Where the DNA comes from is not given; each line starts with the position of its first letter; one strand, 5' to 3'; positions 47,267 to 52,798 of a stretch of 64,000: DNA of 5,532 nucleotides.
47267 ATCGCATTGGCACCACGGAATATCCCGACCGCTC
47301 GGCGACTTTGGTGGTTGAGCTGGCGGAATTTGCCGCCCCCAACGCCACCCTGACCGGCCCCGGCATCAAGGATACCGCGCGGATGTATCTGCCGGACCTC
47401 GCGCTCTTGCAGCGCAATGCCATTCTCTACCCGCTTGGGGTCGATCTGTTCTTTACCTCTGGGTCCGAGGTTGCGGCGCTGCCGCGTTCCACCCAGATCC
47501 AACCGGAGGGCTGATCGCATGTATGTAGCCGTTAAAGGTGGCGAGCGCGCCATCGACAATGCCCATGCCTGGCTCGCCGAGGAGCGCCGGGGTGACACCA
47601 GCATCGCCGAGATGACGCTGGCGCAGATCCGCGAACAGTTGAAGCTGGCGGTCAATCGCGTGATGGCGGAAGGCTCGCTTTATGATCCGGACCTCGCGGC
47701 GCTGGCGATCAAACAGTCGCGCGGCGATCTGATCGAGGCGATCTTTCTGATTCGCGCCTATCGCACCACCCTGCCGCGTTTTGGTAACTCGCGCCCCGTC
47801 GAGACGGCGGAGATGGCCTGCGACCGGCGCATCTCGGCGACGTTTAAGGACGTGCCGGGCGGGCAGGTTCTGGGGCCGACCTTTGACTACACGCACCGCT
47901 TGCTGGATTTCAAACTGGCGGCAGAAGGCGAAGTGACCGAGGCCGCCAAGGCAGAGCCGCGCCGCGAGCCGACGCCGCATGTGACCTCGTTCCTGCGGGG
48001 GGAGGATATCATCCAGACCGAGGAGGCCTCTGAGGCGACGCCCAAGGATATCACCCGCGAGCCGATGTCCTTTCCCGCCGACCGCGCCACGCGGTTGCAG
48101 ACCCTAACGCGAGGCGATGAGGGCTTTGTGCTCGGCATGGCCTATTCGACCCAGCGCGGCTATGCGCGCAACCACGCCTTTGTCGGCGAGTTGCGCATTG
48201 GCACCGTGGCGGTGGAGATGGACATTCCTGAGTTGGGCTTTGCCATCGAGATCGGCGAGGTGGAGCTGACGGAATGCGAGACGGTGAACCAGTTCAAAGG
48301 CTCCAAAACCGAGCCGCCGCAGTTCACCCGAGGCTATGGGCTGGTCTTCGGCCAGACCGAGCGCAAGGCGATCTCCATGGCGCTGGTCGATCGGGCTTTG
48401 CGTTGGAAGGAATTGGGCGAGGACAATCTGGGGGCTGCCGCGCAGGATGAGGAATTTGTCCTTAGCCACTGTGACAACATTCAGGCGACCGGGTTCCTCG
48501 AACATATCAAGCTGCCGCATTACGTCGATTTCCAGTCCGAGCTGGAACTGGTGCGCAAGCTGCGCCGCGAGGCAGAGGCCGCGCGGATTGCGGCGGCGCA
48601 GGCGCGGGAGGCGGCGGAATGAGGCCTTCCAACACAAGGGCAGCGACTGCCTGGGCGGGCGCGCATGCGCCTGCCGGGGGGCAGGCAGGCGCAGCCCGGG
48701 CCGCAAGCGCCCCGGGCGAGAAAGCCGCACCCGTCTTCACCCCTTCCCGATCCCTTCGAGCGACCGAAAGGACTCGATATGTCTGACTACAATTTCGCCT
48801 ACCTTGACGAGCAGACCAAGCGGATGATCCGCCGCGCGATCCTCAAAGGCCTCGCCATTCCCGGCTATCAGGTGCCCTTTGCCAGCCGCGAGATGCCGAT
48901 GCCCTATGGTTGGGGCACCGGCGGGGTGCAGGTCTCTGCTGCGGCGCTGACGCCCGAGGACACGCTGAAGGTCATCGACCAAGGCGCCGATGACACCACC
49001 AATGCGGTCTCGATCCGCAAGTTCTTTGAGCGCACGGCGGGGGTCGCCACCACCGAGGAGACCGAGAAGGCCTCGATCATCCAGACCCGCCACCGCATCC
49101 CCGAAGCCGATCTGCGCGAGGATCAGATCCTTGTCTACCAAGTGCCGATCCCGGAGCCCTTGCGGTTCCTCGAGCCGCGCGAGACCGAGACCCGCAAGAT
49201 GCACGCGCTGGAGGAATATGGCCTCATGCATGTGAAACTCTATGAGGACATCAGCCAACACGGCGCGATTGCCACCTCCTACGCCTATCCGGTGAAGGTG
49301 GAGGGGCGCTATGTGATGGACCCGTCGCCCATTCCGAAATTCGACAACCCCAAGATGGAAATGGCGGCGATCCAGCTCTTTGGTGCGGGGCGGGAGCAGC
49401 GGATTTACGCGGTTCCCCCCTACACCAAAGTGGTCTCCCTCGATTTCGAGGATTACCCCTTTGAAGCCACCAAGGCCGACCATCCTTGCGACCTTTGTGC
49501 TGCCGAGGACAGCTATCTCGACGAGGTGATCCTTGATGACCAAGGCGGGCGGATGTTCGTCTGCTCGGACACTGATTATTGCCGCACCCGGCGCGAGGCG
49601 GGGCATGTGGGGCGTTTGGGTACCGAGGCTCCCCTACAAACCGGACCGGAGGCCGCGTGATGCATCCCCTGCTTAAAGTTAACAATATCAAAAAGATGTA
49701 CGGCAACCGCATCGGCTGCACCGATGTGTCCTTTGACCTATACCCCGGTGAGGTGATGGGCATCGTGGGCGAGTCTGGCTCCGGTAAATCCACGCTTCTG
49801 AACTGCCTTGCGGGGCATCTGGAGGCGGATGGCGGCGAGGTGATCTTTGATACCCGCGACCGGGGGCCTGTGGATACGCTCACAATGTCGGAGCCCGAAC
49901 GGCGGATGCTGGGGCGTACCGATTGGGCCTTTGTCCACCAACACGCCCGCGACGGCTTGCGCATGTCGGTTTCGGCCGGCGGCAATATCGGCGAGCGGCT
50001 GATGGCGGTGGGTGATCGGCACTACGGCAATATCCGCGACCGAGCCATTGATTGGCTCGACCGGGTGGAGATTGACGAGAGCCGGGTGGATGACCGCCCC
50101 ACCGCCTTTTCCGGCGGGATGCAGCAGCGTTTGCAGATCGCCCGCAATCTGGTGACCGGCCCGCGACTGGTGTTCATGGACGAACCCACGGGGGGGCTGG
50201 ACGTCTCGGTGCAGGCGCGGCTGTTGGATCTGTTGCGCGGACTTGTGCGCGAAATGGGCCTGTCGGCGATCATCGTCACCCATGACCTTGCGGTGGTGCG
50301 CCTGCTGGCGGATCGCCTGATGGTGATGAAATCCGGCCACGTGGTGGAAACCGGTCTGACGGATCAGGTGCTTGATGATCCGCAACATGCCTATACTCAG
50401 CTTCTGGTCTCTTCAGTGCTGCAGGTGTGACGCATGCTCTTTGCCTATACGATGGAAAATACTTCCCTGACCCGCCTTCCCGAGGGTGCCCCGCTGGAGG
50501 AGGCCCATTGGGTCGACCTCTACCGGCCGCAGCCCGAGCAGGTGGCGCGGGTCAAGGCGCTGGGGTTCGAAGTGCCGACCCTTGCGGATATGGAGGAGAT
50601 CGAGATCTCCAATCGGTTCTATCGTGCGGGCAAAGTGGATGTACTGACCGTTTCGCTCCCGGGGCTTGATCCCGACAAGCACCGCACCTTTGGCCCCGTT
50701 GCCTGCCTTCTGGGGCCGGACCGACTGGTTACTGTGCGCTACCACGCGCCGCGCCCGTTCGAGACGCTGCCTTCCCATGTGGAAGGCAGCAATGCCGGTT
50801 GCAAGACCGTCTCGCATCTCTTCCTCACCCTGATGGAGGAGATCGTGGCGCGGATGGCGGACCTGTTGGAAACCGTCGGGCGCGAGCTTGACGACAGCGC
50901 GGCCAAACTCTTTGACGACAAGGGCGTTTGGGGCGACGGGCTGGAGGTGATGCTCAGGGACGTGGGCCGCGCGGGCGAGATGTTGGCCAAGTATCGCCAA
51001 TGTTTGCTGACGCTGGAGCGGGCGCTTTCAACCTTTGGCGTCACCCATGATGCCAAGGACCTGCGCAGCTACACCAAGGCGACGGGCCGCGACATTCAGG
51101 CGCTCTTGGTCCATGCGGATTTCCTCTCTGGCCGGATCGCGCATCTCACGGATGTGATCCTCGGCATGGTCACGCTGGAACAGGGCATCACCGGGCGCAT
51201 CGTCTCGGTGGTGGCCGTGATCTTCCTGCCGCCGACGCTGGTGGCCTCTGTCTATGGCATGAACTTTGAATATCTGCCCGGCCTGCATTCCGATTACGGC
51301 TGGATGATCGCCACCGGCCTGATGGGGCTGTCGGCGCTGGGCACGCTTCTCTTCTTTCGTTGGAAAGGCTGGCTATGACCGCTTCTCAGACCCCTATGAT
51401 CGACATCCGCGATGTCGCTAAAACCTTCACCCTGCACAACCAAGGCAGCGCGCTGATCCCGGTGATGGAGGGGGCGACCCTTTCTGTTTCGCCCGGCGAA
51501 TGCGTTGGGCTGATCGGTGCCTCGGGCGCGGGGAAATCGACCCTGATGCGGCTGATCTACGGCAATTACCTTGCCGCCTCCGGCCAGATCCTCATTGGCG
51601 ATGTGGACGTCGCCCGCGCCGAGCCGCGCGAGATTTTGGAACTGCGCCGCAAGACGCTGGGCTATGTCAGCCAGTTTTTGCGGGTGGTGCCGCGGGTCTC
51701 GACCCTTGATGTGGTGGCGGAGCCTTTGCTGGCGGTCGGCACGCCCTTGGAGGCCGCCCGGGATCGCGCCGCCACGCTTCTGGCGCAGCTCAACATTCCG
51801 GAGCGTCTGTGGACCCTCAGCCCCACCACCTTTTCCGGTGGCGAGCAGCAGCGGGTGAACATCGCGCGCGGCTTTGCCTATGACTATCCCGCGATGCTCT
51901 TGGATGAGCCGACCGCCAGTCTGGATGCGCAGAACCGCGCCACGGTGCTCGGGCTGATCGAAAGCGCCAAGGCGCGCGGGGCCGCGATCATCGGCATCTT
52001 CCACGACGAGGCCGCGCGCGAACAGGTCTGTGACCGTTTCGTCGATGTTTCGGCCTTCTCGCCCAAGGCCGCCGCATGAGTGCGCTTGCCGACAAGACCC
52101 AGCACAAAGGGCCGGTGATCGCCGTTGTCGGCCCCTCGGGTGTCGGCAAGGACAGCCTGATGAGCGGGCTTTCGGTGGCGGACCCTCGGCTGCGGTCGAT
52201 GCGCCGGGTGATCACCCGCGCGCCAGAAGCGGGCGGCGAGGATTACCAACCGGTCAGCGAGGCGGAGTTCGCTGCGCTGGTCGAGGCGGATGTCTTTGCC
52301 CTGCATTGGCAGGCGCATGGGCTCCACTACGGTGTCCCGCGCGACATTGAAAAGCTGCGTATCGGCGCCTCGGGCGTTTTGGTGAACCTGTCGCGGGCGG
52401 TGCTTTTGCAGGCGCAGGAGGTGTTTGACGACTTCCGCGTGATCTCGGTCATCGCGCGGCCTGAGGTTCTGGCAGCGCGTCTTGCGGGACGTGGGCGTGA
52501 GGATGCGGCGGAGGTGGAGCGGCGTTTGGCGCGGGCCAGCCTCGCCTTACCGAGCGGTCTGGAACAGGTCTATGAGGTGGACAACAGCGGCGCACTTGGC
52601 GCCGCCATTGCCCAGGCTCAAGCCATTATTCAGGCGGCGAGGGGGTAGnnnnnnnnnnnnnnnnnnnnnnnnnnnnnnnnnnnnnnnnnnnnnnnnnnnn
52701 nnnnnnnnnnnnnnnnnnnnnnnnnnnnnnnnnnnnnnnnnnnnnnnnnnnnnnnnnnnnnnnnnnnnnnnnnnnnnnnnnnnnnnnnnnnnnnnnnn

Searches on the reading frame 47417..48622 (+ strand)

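Call 7: search_protein_families(library=pfam, proteins=[window:47417-48622:+], max_evalue=0.001)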
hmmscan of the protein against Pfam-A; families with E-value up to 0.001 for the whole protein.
window:47417-48622:+ (401 aa): 1 family
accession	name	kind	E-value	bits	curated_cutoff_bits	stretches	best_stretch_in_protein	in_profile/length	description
PF05861.17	PhnI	-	5.2e-167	555.4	34.5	1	35-385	1-347/348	Bacterial phosphonate metabolism protein (PhnI)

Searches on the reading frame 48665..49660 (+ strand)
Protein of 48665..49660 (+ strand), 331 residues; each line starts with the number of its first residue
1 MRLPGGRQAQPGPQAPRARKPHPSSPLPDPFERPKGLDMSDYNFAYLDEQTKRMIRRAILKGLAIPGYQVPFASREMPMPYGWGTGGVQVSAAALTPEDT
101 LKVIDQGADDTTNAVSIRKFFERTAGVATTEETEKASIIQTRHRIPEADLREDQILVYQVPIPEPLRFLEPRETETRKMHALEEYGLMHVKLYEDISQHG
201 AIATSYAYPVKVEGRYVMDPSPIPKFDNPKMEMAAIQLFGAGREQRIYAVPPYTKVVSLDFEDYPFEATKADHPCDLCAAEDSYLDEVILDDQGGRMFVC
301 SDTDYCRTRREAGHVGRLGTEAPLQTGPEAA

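Call 7: search_protein_families(library=pfam, proteins=[window:48665-49660:+], max_evalue=0.001)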
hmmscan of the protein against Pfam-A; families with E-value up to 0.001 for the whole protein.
window:48665-49660:+ (331 aa): 1 family
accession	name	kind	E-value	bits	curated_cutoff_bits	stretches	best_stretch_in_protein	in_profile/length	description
PF06007.16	PhnJ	-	3.5e-143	476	25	1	41-311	2-274/275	Phosphonate metabolism protein PhnJ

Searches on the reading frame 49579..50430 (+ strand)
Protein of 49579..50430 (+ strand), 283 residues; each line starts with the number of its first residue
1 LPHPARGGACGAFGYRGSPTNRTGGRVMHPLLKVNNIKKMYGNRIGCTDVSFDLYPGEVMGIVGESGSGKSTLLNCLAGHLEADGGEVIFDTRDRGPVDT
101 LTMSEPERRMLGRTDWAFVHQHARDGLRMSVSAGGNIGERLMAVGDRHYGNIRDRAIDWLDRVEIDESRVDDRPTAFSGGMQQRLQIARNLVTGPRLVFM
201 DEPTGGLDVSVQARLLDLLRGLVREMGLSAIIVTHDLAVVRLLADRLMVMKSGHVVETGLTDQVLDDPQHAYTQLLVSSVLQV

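Call 7: search_protein_families(library=pfam, proteins=[window:49579-50430:+], max_evalue=0.001)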
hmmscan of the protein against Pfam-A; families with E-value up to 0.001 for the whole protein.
window:49579-50430:+ (283 aa): 7 families
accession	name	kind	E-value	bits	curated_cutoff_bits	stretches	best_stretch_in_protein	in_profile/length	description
PF00005.33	ABC_tran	-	2.3e-30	106.4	25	1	48-204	2-136/137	ABC transporter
PF13304.12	AAA_21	-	6.4e-09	36.7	27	1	173-240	234-303/304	AAA domain, putative AbiEii toxin, Type IV TA system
PF08352.17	oligo_HPY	-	8.3e-05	23.3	27.1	1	256-281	1-26/65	Oligopeptide/dipeptide transporter, C-terminal region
PF13191.12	AAA_16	-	0.00023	22.1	32.6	1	59-96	26-63/167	AAA ATPase domain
PF03193.22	RsgA_GTPase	-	0.0003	21.1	30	1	57-88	106-137/174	RsgA GTPase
PF01926.29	MMR_HSR1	-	0.00032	21.2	21.9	1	60-95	2-36/113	50S ribosome-binding GTPase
PF13476.12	AAA_23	-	0.00033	21.8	27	1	33-78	3-40/201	AAA domain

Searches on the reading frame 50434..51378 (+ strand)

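Call 7: search_protein_families(library=pfam, proteins=[window:50434-51378:+], max_evalue=0.001)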
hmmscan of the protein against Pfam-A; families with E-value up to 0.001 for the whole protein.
window:50434-51378:+ (314 aa): 1 family
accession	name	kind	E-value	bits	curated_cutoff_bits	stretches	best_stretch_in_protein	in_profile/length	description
PF01544.23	CorA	-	1.3e-38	133.5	27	1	24-310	4-292/292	CorA-like Mg2+ transporter protein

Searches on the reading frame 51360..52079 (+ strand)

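Call 7: search_protein_families(library=pfam, proteins=[window:51360-52079:+], max_evalue=0.001)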
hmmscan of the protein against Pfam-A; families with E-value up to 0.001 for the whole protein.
window:51360-52079:+ (239 aa): 3 families
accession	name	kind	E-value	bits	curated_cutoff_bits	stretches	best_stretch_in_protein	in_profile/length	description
PF00005.33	ABC_tran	-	2.2e-30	106.5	25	1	38-186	3-137/137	ABC transporter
PF13304.12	AAA_21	-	4.8e-06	27.3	27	0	49-67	2-20/304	AAA domain, putative AbiEii toxin, Type IV TA system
PF02463.25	SMC_N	-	8.2e-05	22.6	40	0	153-231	132-212/220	RecF/RecN/SMC N terminal domain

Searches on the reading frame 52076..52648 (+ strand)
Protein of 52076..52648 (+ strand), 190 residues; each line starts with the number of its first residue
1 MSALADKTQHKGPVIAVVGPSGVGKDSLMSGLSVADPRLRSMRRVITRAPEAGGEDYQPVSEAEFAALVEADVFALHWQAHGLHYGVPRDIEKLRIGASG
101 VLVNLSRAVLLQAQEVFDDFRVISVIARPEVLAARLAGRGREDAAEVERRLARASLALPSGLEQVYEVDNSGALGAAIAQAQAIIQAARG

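Call 7: search_protein_families(library=pfam, proteins=[window:52076-52648:+], max_evalue=0.001)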
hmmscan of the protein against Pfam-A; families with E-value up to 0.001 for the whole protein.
window:52076-52648:+ (190 aa): 2 families
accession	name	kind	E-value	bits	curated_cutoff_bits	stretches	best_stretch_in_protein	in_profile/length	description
PF13238.12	AAA_18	-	0.00011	23.1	29.4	1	15-145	1-117/128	AAA domain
PF00625.27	Guanylate_kin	-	0.00012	22.3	25.2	1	15-158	5-154/182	Guanylate kinase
